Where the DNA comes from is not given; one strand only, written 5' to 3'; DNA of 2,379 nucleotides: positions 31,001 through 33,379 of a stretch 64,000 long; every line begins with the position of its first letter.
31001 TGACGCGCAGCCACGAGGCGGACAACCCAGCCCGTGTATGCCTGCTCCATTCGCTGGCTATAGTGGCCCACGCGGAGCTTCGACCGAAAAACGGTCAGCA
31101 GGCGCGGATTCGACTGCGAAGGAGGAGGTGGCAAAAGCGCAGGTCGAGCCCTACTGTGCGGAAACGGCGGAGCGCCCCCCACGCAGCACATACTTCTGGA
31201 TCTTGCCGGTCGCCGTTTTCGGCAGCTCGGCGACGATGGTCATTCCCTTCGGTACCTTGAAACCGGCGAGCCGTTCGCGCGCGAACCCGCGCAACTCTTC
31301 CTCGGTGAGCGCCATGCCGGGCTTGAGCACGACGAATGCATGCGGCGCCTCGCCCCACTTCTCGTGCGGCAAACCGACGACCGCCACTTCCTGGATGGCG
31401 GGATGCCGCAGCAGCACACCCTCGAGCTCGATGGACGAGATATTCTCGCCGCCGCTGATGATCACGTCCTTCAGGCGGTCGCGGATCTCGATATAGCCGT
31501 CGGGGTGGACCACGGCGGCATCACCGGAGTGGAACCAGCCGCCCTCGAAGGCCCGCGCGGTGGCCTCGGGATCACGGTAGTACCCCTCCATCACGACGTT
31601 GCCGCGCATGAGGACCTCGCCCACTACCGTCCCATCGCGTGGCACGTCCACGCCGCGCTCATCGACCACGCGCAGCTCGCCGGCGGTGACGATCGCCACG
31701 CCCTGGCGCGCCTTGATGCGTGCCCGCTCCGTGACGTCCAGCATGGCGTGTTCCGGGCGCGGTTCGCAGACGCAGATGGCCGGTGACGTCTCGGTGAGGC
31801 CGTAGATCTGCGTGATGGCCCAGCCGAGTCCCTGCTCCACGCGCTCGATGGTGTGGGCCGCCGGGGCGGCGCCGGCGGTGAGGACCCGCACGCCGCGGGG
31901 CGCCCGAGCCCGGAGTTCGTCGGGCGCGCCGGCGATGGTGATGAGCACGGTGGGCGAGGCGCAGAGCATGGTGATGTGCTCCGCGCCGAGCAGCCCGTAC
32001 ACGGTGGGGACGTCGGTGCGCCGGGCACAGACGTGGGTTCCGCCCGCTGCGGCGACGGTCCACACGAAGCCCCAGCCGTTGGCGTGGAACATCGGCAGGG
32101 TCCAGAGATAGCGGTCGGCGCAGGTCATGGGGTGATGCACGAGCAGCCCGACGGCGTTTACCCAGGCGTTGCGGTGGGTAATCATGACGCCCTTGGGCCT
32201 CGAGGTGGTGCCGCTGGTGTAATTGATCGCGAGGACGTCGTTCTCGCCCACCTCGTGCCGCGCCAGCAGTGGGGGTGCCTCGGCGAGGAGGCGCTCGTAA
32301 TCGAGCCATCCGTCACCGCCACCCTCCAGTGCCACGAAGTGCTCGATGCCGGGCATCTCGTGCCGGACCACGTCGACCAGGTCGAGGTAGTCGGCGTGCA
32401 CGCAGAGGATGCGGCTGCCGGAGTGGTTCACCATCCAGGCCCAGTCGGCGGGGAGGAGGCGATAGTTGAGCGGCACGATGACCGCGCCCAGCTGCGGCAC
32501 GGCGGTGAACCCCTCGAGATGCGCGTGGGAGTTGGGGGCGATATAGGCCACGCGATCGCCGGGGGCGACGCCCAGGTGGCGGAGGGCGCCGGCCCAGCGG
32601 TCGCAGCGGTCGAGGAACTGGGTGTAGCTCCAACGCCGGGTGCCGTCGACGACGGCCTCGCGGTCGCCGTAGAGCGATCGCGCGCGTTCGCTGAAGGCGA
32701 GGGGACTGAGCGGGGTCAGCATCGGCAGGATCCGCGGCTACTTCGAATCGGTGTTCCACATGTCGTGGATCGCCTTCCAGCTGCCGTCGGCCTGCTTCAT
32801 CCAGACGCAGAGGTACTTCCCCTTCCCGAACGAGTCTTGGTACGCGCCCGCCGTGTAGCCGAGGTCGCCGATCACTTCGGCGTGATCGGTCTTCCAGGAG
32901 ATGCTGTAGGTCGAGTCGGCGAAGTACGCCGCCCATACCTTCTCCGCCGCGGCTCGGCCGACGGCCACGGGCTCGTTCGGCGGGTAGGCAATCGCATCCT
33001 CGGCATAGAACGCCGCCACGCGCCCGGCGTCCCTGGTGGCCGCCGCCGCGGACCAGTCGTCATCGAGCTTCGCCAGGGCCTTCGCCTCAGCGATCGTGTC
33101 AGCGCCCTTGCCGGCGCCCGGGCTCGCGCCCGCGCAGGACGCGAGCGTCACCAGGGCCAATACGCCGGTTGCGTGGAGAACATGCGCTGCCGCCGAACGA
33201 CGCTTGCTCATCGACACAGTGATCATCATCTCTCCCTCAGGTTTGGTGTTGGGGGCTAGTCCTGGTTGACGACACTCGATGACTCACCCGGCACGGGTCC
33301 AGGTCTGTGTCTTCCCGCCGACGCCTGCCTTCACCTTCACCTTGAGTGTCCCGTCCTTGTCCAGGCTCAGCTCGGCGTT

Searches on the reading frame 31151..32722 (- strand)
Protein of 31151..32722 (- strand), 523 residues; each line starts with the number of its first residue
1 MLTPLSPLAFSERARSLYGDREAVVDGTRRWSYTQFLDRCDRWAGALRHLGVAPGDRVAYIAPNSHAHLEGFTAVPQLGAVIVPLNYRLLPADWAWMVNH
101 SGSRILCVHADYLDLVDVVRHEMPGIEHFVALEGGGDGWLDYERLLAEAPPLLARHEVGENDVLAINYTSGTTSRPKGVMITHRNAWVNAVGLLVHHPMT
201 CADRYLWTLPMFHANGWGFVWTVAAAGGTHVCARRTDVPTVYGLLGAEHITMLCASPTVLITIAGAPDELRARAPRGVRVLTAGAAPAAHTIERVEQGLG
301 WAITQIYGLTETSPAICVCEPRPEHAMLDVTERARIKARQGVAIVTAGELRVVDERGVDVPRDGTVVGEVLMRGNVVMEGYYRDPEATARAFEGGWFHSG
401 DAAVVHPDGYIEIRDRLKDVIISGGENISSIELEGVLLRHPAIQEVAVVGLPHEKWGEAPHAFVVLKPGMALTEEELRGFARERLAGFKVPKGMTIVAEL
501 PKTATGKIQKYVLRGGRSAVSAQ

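Call 11: find_encoding_contigs(protein=window:31151-32722:-, flank=10000, max_places=10)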
Protein window:31151-32722:- (523 aa): no gene with exactly this product is on record in the collection.

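Call 12: find_related_loci(query=window:31151-32722:-, collection=genome_contigs, flank=10000)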
Query window:31151-32722:- (523 aa) in genome_contigs; peptide patterns used: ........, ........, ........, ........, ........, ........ (x = any residue, [..] = any of these).
600 stretches matched a pattern (row limit reached: there are more); 600 encode a relative of the query (tblastn E <= 1e-3); the best 80 are kept; 80 distinct loci.
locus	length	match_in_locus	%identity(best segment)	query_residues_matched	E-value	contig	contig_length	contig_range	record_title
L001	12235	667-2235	83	1-523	0e+0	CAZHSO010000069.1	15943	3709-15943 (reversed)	MAG TPA_asm: uncultured Gemmatimonas sp. isolate SRP119689_co1_21 genome assembly, contig: NODE_5156_length_15943_cov_8.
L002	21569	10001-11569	78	1-523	0e+0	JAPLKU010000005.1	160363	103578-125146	MAG: Gemmatimonadetes bacterium isolate LacPavin_0920_WC57_MAG_64_15 LacPavin_0920_WC57_scaffold_551893, whole genome sh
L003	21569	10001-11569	78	1-523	0e+0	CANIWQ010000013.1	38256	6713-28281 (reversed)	MAG: Gemmatimonadetes bacterium isolate RH-18aug17-373 genome assembly, contig: RH-18aug17-C2410, whole genome shotgun s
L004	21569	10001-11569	76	1-523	0e+0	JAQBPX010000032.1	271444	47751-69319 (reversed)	MAG: Gemmatimonadetes bacterium isolate RYN_358 scaffold_5454200, whole genome shotgun sequence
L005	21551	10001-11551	75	1-517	0e+0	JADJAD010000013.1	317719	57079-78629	MAG: Gemmatimonadetes bacterium isolate AalW_18-Q3-R10-53_BATAC.281 tig00010365-10-3174360, whole genome shotgun sequenc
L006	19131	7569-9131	73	3-523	0e+0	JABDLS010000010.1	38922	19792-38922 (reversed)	MAG: Gemmatimonadetes bacterium isolate SS_bin_81 k127_3938838, whole genome shotgun sequence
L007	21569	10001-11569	68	1-523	0e+0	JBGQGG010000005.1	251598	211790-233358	MAG: Pyrinomonadaceae bacterium isolate OBJ2_061818_090_33 k141_564925_length_251598_cov_36.8855, whole genome shotgun s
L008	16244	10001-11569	66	1-523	0e+0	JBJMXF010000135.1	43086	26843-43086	MAG: Candidatus Udaeobacter sp. isolate 12C18O_168h_50_P10_coass_bin_12 k141_1114394, whole genome shotgun sequence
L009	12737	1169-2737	66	1-523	0e+0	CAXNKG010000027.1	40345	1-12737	MAG: Vicinamibacterales bacterium isolate TH-11nov19-51 genome assembly, contig: TH-11nov19-C2175, whole genome shotgun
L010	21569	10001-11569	67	1-523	0e+0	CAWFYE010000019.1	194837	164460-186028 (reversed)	MAG: uncultured Verrucomicrobiae bacterium isolate MFD05442.bin.1.417 genome assembly, contig: contig_78448, whole genom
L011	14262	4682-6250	68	1-523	0e+0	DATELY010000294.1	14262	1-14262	MAG TPA_asm: Steroidobacteraceae bacterium isolate SMAG_U8928 k141_1582297, whole genome shotgun sequence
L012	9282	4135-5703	65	1-523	0e+0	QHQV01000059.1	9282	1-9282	MAG: Verrucomicrobia bacterium isolate AV119 14_0903_02_20cm_scaffold_4028_curated, whole genome shotgun sequence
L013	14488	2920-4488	67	1-523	0e+0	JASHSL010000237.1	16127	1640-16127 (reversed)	MAG: Terriglobales bacterium isolate JOPF126 JOPF_AWAY_contig_602812, whole genome shotgun sequence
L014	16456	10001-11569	67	1-523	0e+0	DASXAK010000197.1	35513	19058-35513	MAG TPA_asm: Bryobacteraceae bacterium isolate SMAG_U3763 k141_3385135, whole genome shotgun sequence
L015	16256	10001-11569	64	1-523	0e+0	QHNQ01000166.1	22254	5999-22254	MAG: Verrucomicrobia bacterium isolate AV72 14_0929_09_40cm_scaffold_1842_curated, whole genome shotgun sequence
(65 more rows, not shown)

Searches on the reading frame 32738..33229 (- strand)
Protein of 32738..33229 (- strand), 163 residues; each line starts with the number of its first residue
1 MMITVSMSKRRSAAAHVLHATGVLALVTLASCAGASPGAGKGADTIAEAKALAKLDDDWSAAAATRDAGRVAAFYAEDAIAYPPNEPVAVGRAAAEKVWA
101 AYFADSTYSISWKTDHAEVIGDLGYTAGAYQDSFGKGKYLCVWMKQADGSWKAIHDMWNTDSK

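Call 63: find_encoding_contigs(protein=window:32738-33229:-, flank=8000, max_places=8)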
Protein window:32738-33229:- (163 aa): no gene with exactly this product is on record in the collection.
